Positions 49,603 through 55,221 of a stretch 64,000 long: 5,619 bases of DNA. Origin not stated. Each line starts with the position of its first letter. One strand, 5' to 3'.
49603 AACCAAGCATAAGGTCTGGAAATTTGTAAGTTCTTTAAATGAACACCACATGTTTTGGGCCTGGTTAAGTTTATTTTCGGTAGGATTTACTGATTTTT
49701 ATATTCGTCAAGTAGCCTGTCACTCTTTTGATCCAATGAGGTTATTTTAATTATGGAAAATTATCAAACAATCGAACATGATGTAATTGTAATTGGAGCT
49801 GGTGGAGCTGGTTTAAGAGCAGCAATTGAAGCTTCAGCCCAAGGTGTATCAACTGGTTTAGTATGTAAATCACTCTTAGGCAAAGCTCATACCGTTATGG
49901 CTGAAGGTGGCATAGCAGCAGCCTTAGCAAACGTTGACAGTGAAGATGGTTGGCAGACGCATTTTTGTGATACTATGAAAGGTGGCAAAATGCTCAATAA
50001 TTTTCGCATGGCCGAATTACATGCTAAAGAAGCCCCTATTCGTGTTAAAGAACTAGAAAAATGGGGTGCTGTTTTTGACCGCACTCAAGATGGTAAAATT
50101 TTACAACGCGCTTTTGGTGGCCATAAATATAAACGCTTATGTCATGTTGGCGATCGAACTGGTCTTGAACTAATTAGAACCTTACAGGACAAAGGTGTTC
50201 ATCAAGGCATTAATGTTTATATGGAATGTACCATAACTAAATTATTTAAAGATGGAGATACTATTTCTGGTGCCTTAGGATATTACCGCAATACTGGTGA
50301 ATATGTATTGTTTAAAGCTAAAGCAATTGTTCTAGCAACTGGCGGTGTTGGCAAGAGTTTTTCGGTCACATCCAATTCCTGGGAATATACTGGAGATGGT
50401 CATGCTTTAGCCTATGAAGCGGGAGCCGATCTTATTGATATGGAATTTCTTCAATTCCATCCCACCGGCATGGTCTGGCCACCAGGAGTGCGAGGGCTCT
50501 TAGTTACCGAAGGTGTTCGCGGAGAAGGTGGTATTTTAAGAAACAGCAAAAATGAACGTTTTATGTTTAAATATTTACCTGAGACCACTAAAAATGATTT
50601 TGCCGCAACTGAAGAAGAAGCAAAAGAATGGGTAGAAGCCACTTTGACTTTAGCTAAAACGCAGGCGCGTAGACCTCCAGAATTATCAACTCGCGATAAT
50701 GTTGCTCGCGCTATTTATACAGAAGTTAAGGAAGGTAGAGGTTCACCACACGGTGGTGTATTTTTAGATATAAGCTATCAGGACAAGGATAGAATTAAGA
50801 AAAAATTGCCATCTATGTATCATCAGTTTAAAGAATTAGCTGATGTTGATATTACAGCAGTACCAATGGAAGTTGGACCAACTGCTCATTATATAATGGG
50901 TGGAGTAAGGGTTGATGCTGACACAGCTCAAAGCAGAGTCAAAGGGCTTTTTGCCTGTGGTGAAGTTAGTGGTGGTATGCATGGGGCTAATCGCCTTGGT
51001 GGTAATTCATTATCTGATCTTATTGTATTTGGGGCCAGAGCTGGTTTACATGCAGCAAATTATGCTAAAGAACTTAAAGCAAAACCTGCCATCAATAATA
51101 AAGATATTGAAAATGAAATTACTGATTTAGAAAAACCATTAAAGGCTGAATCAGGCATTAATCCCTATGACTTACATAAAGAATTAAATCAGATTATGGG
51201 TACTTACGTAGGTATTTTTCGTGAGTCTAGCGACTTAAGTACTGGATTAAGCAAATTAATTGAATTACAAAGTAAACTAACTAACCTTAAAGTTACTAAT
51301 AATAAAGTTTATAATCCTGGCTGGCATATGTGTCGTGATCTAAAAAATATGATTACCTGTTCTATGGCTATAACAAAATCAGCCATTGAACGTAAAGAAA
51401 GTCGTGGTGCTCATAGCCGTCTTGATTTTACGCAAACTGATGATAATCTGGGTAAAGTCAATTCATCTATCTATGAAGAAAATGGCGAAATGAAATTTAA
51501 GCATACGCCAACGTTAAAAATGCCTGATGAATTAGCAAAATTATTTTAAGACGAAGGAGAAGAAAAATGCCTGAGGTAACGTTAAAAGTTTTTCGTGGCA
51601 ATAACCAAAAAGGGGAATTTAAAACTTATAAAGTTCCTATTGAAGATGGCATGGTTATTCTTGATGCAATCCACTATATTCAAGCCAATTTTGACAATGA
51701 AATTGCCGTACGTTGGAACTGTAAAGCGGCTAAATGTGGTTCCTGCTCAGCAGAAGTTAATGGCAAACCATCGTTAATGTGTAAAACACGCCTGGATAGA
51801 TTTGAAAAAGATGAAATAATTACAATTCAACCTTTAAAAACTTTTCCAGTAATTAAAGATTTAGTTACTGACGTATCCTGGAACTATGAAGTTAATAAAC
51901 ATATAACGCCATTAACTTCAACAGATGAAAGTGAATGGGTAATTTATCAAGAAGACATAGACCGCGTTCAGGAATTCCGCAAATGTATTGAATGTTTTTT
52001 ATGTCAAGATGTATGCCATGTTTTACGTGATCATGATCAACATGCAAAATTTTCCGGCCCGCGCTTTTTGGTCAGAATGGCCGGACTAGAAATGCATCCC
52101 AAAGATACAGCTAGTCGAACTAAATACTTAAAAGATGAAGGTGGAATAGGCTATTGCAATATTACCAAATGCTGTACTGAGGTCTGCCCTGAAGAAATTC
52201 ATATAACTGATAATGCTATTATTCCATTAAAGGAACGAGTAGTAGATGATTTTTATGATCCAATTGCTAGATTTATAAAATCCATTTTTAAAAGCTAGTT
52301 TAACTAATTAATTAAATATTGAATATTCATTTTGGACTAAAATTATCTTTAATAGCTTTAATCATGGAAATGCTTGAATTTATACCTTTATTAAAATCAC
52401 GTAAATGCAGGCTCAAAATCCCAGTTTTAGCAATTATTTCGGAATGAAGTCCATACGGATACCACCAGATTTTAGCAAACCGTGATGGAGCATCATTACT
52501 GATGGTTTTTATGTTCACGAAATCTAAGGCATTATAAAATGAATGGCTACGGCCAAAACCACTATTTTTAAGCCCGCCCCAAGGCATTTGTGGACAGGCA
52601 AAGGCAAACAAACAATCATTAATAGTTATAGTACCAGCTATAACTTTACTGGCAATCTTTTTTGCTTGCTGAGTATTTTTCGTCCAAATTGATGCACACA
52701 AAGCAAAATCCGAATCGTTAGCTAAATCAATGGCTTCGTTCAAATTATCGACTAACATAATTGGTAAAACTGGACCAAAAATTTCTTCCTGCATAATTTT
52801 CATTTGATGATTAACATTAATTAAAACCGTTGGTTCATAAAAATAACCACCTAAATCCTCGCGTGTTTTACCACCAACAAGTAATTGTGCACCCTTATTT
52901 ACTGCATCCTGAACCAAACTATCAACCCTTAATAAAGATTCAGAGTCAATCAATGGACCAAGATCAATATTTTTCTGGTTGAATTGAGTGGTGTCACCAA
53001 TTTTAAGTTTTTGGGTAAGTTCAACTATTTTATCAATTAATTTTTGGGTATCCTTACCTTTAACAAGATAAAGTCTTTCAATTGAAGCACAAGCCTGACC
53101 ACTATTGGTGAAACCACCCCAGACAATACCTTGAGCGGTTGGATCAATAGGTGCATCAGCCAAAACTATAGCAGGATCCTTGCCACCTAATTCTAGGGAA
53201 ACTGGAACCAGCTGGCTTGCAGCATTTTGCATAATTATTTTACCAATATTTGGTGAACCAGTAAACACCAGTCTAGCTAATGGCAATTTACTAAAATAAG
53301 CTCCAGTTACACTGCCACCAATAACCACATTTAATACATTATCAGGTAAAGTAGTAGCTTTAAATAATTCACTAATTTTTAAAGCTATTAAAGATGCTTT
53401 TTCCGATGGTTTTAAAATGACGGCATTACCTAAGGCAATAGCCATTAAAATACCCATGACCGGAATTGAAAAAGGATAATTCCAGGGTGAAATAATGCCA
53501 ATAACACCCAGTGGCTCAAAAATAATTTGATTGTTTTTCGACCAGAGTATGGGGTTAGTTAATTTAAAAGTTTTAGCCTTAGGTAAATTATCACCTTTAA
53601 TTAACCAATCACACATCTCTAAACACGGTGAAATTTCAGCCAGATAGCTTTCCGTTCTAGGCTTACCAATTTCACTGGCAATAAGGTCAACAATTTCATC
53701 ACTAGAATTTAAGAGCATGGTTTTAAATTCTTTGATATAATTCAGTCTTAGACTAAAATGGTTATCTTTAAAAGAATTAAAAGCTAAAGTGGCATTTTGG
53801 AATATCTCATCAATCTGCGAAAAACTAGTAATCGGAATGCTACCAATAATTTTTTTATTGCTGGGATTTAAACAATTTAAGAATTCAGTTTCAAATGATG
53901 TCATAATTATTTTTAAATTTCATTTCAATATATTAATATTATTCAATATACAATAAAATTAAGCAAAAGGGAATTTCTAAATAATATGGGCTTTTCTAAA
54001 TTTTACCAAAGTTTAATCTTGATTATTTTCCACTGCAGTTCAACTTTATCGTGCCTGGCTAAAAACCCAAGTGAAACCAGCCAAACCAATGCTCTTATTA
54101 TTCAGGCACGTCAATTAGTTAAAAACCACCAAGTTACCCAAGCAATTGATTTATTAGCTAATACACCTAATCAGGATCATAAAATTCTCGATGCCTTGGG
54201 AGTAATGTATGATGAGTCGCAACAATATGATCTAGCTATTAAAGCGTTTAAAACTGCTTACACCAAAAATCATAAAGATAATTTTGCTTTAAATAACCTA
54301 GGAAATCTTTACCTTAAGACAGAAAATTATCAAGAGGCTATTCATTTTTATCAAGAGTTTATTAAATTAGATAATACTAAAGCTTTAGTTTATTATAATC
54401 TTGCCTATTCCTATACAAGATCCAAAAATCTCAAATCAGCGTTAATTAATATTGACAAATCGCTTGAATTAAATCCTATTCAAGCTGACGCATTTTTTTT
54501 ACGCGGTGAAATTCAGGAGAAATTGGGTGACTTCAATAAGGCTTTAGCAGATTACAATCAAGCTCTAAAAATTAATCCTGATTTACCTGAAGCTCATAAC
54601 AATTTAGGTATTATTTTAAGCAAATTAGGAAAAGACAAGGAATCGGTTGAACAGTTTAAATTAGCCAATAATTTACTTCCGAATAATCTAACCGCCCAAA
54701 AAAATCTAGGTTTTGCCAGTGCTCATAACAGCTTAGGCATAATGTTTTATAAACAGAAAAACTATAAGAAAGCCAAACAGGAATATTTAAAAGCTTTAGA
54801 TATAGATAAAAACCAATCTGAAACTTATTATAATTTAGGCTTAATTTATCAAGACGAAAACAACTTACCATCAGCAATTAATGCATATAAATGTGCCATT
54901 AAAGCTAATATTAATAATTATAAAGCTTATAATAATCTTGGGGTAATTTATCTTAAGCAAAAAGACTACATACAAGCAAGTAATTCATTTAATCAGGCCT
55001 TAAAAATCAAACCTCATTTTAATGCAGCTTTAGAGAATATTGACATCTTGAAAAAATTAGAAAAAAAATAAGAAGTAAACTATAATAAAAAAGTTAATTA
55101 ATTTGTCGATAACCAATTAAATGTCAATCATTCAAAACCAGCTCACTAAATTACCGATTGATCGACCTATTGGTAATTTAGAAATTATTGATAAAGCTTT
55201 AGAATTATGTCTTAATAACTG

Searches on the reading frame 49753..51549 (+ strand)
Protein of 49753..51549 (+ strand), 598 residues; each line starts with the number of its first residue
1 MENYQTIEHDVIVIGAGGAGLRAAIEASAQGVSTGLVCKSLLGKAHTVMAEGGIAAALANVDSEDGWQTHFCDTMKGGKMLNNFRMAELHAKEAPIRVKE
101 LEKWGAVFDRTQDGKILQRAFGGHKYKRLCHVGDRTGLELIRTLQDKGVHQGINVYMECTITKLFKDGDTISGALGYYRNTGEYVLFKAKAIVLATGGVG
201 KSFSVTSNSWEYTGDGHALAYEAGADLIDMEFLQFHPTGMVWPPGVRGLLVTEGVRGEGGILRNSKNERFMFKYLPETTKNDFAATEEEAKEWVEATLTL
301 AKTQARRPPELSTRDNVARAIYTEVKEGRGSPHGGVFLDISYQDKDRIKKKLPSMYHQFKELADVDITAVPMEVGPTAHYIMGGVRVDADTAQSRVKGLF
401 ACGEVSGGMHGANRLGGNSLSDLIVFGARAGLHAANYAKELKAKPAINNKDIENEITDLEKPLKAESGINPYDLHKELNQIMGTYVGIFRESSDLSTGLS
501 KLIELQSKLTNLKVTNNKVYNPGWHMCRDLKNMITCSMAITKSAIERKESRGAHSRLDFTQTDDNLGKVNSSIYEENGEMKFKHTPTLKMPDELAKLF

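Call 47: search_protein_families(library=pfam, proteins=[window:49753-51549:+], max_evalue=0.0001)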
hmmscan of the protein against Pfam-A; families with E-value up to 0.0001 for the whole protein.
window:49753-51549:+ (598 aa): 5 families
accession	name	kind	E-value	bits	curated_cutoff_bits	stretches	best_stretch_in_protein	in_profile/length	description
PF00890.30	FAD_binding_2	-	2.8e-89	300.6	20.4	1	10-420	1-414/414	FAD binding domain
PF02910.25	Succ_DH_flav_C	-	1.2e-25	90.4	20.8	1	475-584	1-113/130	Fumarate reductase flavoprotein C-term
PF03486.20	HI0933_like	-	4.3e-10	39.9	50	0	137-405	108-219/244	HI0933-like protein Rossmann domain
PF01266.30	DAO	-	3e-07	30.7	27.9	1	10-198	1-204/353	FAD dependent oxidoreductase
PF07992.20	Pyr_redox_2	-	3e-07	30.6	26.1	0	9-204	1-115/291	Pyridine nucleotide-disulphide oxidoreductase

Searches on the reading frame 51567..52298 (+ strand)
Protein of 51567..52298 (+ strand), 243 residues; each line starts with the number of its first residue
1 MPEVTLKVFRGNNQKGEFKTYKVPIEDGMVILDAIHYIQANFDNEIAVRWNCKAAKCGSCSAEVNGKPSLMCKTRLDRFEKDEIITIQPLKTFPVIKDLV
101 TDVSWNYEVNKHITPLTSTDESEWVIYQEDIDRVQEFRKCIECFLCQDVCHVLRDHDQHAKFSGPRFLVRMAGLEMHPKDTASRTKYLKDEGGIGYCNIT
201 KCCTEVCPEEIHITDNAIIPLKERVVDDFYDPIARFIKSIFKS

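Call 47: search_protein_families(library=pfam, proteins=[window:51567-52298:+], max_evalue=0.0001)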
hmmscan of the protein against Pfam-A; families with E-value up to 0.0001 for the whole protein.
window:51567-52298:+ (243 aa): 3 families
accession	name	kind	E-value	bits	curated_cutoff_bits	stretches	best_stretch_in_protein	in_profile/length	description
PF13085.11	Fer2_3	-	5e-28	97.7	27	1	6-104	2-103/107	2Fe-2S iron-sulfur cluster binding domain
PF13183.11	Fer4_8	-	3.3e-08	34.4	27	1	137-211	2-68/68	4Fe-4S dicluster domain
PF12838.12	Fer4_7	-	3.7e-06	27.8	27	1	139-210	1-51/52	4Fe-4S dicluster domain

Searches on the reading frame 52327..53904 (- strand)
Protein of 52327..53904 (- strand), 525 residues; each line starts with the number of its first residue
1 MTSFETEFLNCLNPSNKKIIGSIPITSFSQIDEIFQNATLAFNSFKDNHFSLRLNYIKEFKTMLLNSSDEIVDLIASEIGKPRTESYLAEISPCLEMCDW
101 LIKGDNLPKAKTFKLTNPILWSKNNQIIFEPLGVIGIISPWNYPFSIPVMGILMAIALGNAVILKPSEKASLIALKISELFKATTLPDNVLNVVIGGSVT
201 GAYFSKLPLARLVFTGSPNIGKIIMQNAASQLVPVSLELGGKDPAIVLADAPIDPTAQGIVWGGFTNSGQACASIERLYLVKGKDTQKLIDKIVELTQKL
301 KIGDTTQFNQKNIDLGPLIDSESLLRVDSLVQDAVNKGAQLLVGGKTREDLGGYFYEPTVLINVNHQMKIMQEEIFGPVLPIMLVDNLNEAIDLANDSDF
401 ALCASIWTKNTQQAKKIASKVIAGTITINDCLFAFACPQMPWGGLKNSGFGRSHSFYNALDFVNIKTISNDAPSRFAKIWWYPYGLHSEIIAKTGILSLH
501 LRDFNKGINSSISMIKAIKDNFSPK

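Call 48: search_protein_families(library=pfam, proteins=[window:52327-53904:-], max_evalue=0.01)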
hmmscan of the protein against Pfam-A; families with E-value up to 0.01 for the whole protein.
window:52327-53904:- (525 aa): 1 family
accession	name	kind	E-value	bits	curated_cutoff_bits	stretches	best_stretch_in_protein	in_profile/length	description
PF00171.27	Aldedh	-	3.3e-128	428.6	23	1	7-468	7-461/461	Aldehyde dehydrogenase family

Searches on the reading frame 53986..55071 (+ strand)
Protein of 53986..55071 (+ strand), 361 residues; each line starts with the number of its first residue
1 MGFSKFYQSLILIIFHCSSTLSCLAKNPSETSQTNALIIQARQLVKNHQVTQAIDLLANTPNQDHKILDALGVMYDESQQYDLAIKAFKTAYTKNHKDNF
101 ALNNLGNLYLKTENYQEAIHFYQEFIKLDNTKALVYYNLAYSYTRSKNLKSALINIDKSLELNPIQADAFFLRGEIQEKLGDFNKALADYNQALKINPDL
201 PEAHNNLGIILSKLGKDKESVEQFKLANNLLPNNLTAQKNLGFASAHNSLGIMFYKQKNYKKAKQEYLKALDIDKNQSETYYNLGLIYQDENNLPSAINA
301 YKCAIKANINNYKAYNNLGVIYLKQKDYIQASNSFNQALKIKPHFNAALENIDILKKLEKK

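Call 48: search_protein_families(library=pfam, proteins=[window:53986-55071:+], max_evalue=0.01)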
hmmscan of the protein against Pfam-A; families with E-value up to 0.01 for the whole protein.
window:53986-55071:+ (361 aa): 27 families (the best 25 are shown)
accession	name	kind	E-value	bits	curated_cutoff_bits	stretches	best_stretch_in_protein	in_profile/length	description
PF00515.34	TPR_1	-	1.7e-53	176.8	27.8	6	167-199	1-33/34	Tetratricopeptide repeat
PF07719.23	TPR_2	-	1.2e-51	169.1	27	6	167-199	1-33/34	Tetratricopeptide repeat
PF13181.12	TPR_8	-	2.2e-40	133.8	25.7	5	312-344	1-33/34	Tetratricopeptide repeat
PF13414.12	TPR_11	-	1.8e-37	127.2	26.8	4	179-215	6-42/42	TPR repeat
PF13424.12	TPR_12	-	3.9e-32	110.7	30.1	6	244-307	3-74/77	Tetratricopeptide repeat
PF13431.12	TPR_17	-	2.2e-30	102.8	24.4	4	190-218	2-30/34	Tetratricopeptide repeat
PF13432.12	TPR_16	-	3.4e-26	91.7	32.7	4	76-130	8-62/65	Tetratricopeptide repeat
PF13176.12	TPR_7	-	1e-19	69.3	27.9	1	101-130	1-30/36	Tetratricopeptide repeat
PF13374.12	TPR_10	-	5.4e-19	68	27.5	1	101-124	4-27/42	Tetratricopeptide repeat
PF13428.12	TPR_14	-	1.9e-18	65.5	23.5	1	168-208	2-42/44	Tetratricopeptide repeat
PF14559.12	TPR_19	-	2.8e-17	63.2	25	2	181-234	5-58/68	Tetratricopeptide repeat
PF25063.1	ARM_TT21_C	-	4.9e-17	62.9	35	2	101-161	131-192/209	Tetratricopeptide repeat protein 21 C-terminal ARM domain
PF13371.12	TPR_9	-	1.2e-13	51.3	35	1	141-204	3-66/73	Tetratricopeptide repeat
PF13174.12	TPR_6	-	3.4e-13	49.7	26.3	1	168-199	1-32/33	Tetratricopeptide repeat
PF23914.1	TPR_CcmH_CycH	-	7.3e-12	45.8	42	2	250-342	56-151/158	Cytochrome c-type biogenesis protein H TPR domain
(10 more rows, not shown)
